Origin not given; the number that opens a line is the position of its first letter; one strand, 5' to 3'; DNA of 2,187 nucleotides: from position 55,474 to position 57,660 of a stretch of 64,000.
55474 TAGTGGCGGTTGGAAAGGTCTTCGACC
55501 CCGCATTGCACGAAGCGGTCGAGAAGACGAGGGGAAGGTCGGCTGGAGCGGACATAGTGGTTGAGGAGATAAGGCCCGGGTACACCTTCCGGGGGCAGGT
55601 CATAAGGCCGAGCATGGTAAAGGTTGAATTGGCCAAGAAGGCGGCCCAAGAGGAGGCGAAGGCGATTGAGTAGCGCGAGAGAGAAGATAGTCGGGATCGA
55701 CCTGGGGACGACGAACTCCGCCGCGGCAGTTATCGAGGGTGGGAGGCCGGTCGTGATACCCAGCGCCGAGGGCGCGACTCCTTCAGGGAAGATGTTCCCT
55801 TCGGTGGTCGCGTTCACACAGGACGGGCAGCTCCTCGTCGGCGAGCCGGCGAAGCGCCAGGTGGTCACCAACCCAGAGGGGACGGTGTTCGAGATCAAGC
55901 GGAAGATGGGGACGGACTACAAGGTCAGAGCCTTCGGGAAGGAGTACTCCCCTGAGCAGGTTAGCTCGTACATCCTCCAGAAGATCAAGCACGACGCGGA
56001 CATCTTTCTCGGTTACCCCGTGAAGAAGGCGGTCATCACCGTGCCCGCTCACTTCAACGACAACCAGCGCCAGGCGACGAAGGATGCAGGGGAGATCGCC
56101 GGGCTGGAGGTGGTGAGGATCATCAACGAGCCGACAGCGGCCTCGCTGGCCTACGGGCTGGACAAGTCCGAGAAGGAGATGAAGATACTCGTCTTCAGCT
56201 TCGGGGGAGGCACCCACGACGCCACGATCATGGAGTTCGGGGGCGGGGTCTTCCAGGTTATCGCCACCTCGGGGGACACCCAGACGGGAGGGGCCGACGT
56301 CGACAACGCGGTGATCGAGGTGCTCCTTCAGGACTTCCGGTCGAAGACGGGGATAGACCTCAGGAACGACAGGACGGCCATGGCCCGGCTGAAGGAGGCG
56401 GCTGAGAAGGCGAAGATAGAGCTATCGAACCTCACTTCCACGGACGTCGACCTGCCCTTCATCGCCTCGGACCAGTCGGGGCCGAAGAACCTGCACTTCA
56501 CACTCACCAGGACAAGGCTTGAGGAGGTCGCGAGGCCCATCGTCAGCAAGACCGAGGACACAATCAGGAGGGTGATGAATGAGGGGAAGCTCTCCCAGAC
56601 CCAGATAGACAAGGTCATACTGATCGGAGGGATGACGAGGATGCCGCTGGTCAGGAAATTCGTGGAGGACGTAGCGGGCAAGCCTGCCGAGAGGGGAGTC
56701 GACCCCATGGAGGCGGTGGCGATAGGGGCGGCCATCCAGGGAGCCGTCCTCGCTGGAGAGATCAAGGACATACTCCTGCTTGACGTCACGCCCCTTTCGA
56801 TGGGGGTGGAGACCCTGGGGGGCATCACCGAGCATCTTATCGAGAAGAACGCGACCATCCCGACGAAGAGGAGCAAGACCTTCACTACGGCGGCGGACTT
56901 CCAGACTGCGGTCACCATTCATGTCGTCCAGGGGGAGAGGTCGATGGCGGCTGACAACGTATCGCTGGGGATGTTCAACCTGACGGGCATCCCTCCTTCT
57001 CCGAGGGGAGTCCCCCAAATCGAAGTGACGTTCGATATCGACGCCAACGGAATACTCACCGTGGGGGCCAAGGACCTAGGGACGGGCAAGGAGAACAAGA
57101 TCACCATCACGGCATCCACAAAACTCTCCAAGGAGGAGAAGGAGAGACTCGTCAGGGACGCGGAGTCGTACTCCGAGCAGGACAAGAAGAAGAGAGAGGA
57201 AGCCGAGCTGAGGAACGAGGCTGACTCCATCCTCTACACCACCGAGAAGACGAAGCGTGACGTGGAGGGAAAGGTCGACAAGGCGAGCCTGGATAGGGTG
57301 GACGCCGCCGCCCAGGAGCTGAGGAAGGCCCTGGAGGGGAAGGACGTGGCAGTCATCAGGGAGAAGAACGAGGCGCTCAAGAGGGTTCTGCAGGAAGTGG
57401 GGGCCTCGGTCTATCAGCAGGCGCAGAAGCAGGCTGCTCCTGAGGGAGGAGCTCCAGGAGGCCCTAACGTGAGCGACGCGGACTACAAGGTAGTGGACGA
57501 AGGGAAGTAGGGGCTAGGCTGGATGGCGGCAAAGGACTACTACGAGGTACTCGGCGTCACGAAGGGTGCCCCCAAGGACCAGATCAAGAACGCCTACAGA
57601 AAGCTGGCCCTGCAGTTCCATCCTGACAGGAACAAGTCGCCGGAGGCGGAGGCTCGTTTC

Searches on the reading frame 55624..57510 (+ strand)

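Call 12: search_protein_families(library=pfam, proteins=[window:55624-57510:+])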
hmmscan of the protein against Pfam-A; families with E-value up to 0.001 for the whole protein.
window:55624-57510:+ (628 aa): 3 families
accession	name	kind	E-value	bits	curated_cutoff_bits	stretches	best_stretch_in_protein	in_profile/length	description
PF00012.26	HSP70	-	2.9e-213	709.8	20.6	2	100-598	100-599/599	Hsp70 protein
PF06723.19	MreB_Mbl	-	1e-14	54.6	27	1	22-371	3-317/327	MreB/Mbl protein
PF02782.22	FGGY_C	-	3.1e-06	27.6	27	1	314-375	135-196/198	FGGY family of carbohydrate kinases, C-terminal domain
